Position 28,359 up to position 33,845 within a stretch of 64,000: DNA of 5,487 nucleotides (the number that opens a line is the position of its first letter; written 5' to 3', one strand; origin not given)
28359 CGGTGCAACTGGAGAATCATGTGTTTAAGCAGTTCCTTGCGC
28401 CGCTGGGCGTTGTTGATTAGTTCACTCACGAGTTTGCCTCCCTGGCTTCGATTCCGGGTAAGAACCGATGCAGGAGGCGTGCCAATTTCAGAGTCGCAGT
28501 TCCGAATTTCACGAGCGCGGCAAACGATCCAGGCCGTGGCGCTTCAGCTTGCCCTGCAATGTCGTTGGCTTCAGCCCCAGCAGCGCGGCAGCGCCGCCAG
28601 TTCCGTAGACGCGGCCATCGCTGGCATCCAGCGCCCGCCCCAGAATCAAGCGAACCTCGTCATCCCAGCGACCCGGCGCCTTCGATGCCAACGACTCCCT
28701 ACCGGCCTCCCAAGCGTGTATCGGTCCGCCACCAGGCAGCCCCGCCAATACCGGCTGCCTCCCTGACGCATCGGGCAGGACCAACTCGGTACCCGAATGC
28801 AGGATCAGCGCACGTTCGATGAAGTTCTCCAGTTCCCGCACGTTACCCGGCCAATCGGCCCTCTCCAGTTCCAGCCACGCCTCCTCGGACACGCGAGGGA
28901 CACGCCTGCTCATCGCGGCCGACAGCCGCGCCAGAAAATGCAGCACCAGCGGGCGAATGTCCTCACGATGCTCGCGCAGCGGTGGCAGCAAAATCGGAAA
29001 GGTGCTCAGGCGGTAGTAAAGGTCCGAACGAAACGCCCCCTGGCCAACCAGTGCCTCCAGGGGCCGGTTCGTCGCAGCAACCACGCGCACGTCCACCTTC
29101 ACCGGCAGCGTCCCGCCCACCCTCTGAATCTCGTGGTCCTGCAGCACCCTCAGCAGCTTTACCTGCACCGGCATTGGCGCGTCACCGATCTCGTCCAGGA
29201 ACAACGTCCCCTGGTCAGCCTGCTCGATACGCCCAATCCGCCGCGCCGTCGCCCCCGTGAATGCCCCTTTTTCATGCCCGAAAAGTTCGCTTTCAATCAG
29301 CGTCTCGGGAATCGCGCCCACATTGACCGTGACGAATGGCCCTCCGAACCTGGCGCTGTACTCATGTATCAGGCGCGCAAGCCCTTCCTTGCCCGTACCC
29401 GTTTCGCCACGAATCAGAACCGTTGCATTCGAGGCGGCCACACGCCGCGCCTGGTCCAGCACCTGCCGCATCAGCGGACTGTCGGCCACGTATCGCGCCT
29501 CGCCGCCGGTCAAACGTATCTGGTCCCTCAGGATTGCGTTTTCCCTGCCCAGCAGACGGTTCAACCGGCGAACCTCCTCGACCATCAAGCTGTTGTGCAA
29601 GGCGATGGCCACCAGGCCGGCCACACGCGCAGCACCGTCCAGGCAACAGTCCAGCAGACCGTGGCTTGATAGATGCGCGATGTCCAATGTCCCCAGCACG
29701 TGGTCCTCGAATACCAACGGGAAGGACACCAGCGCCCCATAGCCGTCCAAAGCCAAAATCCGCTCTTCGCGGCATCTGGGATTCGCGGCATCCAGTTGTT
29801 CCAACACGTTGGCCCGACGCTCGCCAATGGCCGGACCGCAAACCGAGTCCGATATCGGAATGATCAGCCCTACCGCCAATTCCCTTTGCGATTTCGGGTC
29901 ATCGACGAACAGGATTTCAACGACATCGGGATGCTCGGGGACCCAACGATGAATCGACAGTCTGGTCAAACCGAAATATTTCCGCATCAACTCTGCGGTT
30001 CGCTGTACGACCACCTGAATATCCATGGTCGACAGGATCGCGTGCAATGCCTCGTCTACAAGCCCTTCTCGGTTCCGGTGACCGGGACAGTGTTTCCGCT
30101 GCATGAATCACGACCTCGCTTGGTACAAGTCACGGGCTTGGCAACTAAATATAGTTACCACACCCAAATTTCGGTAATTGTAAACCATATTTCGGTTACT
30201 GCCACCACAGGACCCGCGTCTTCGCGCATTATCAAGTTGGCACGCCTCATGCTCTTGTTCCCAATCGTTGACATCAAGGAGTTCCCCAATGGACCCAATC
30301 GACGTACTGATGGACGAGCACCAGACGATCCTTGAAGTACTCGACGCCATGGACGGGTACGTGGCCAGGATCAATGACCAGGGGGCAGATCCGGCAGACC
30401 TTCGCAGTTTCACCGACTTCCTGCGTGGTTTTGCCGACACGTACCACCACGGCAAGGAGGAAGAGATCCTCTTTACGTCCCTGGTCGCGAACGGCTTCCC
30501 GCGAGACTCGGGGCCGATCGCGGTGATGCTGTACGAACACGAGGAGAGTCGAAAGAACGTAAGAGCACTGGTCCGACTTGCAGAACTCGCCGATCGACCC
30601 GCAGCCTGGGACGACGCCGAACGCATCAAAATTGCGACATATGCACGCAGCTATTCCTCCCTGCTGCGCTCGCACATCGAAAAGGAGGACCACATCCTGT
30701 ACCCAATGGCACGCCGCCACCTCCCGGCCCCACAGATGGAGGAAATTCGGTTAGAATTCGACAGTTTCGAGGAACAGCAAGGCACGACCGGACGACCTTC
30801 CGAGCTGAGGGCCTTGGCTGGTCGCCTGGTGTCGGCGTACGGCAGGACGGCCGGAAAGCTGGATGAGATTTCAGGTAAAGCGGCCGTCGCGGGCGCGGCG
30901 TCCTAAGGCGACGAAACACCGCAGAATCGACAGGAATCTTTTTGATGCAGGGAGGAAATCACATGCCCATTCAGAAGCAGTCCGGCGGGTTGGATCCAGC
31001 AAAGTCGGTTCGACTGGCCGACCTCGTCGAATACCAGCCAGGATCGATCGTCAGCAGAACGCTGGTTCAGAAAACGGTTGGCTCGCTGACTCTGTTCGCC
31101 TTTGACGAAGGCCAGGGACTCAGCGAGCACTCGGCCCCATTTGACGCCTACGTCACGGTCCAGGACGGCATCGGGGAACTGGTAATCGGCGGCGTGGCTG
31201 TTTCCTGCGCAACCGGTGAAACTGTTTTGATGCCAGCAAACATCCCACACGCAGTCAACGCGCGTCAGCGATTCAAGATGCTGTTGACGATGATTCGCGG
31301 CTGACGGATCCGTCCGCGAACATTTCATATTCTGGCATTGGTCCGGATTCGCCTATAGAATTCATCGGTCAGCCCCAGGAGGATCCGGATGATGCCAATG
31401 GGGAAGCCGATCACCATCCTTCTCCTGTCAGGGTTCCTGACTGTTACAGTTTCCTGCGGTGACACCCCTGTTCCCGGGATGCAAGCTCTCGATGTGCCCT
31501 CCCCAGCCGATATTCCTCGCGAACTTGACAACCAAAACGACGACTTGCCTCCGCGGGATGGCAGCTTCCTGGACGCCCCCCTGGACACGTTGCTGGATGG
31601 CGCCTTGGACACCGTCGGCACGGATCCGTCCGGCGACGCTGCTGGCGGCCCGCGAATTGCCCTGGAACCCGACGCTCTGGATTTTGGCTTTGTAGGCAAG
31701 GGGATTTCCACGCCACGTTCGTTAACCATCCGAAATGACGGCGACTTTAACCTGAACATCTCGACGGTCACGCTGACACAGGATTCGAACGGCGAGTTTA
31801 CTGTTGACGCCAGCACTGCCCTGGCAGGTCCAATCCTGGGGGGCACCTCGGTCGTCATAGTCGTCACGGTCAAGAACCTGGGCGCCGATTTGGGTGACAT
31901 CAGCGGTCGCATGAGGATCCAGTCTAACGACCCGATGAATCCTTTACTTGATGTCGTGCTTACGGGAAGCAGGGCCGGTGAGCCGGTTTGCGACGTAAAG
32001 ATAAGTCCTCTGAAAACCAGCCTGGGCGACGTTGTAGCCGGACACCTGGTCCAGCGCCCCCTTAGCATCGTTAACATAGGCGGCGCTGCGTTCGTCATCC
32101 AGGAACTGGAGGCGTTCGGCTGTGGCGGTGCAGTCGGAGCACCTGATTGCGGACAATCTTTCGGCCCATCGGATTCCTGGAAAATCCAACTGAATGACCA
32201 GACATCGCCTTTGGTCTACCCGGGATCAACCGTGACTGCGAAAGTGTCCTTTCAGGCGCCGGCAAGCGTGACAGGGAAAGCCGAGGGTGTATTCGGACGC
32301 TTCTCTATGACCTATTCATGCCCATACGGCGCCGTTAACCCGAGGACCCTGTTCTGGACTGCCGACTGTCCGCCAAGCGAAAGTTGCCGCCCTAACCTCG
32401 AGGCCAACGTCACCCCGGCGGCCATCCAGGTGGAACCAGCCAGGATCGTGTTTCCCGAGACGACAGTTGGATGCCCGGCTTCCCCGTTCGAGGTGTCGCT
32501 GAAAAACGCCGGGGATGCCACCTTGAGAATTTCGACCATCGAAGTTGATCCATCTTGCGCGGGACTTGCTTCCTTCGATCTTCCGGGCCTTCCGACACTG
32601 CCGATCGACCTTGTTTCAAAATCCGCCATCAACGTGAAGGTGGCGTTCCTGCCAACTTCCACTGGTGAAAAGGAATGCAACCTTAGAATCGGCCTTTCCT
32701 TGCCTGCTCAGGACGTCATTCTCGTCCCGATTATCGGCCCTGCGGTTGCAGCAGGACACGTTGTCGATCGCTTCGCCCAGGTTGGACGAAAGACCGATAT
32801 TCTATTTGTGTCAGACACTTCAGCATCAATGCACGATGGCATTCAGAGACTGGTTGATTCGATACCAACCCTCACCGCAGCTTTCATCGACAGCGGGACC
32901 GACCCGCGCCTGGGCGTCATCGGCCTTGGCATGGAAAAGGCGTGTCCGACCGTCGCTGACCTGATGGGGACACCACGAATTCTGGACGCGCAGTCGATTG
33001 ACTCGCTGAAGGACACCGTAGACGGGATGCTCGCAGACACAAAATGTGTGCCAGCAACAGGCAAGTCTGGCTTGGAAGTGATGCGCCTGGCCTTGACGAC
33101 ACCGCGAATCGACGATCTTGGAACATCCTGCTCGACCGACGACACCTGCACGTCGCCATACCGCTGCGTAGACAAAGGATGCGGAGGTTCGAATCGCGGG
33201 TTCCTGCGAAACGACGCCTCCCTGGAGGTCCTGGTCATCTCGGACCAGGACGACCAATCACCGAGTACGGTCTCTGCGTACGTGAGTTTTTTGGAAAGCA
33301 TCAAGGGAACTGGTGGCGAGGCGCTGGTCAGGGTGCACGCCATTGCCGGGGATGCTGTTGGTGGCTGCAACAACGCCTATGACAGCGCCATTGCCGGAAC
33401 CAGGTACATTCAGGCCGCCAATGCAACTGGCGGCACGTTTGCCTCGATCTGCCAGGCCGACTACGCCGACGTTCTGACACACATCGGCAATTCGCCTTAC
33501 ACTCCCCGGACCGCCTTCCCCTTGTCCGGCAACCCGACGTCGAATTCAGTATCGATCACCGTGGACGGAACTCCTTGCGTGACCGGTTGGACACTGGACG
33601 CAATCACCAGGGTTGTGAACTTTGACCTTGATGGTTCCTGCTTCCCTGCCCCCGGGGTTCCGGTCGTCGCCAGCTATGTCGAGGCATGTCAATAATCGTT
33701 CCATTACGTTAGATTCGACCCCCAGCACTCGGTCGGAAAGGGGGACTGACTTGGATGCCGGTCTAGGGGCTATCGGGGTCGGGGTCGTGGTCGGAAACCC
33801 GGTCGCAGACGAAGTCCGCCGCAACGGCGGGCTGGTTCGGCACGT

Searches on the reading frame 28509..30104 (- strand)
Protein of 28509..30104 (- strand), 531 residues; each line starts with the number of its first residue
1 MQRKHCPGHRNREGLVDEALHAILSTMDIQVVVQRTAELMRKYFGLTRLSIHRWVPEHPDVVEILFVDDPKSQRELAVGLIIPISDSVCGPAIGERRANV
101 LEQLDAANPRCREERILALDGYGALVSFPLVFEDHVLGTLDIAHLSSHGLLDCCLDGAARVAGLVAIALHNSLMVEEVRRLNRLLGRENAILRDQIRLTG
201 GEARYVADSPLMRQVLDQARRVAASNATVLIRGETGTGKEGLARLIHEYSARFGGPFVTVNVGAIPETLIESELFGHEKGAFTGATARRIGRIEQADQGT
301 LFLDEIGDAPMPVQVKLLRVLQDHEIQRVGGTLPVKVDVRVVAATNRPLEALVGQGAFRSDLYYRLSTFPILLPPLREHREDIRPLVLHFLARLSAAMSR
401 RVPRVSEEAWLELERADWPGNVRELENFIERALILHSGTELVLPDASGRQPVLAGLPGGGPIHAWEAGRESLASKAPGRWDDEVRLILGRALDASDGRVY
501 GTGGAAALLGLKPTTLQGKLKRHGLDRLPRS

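Call 36: search_protein_families(library=pfam, proteins=[window:28509-30104:-], max_evalue=0.00001)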
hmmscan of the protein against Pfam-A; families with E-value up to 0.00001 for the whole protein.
window:28509-30104:- (531 aa): 6 families
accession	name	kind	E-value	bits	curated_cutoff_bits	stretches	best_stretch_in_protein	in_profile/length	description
PF00158.32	Sigma54_activat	-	4.3e-69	231.9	20.2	1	207-371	3-167/168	Sigma-54 interaction domain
PF25601.1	AAA_lid_14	-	1.7e-19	69.9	27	1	377-441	1-65/87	AAA+ ATPase lid domain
PF14532.12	Sigma54_activ_2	-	2.2e-16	60.8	25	1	207-376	2-138/138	Sigma-54 interaction domain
PF01590.32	GAF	-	8.6e-09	36.5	22.4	1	28-169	1-133/133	GAF domain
PF13185.12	GAF_2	-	6.7e-07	30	28.6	1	27-170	2-136/136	GAF domain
PF07728.20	AAA_5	-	1.1e-06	29.1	22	1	229-348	2-124/139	AAA domain (dynein-related subfamily)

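Call 57: find_homologous_proteins(query=window:28509-30104:-, max_evalue=1e-60)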
Query window:28509-30104:- (531 aa): 7782 proteins with E <= 1e-60 among 8000 candidates; the best 120 are listed.
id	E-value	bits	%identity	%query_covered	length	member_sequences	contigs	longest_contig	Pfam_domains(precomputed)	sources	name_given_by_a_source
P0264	0.0e+0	1162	99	100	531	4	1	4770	PF13185.13,PF00158.33,PF25601.2,PF01590.33,PF14532.13,PF07728.21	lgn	-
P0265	4.7e-252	856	74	99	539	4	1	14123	PF13185.13,PF00158.33,PF25601.2,PF01590.33,PF14532.13,PF07728.21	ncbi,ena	-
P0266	5.5e-245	832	74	98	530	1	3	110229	PF13185.13,PF00158.33,PF25601.2,PF01590.33,PF14532.13,PF07728.21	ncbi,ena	-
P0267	8.7e-225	766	69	99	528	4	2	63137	PF13185.13,PF00158.33,PF25601.2,PF01590.33,PF14532.13,PF07728.21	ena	-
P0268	1.3e-216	739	66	99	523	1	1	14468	PF13185.13,PF00158.33,PF25601.2,PF01590.33,PF14532.13,PF07728.21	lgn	-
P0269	3.6e-208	711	65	99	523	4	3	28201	PF13185.13,PF00158.33,PF25601.2,PF01590.33,PF14532.13,PF07728.21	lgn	-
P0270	2.7e-204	698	65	99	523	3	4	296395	PF13185.13,PF00158.33,PF25601.2,PF01590.33,PF14532.13,PF07728.21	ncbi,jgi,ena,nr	ncbi:MAG TPA: sigma 54-interacting transcriptional regulator [Myxococcota bacterium]|nr:sigma 54-int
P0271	7.8e-195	667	62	97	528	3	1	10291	PF13185.13,PF00158.33,PF25601.2,PF01590.33,PF14532.13,PF07728.21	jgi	jgi:formate hydrogenlyase transcriptional activator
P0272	6.6e-194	664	61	98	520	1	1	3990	PF13185.13,PF00158.33,PF25601.2,PF01590.33,PF14532.13,PF07728.21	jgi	jgi:formate hydrogenlyase transcriptional activator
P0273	2.5e-190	652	61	98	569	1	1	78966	PF13185.13,PF00158.33,PF25601.2,PF01590.33,PF14532.13,PF07728.21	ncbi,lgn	-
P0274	5.2e-190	651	60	97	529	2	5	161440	PF13185.13,PF00158.33,PF25601.2,PF01590.33,PF14532.13,PF07728.21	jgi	jgi:formate hydrogenlyase transcriptional activator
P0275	7.3e-190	651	62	96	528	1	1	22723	PF13185.13,PF00158.33,PF25601.2,PF01590.33,PF02954.26,PF14532.13,PF07728.21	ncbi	ncbi:MAG TPA: sigma 54-interacting transcriptional regulator [Anaeromyxobacter sp.]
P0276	1.1e-189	650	61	99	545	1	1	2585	PF13185.13,PF00158.33,PF25601.2,PF01590.33,PF14532.13,PF07728.21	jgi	-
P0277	2.0e-189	649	61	98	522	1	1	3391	PF13185.13,PF00158.33,PF25601.2,PF01590.33,PF14532.13,PF07728.21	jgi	jgi:formate hydrogenlyase transcriptional activator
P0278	5.8e-189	648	60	98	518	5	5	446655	PF13185.13,PF00158.33,PF25601.2,PF01590.33,PF14532.13,PF07728.21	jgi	jgi:formate hydrogenlyase transcriptional activator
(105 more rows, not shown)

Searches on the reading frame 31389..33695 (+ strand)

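Call 36: search_protein_families(library=pfam, proteins=[window:31389-33695:+], max_evalue=0.00001)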
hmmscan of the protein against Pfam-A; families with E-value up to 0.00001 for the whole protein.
window:31389-33695:+ (768 aa): 1 family
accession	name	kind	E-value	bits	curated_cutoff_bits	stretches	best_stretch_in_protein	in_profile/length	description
PF22544.2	HYDIN_VesB_CFA65-like_Ig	-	2.7e-08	34.4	25.5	1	88-183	1-89/100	HYDIN/CFA65/VesB-like, Ig-like domain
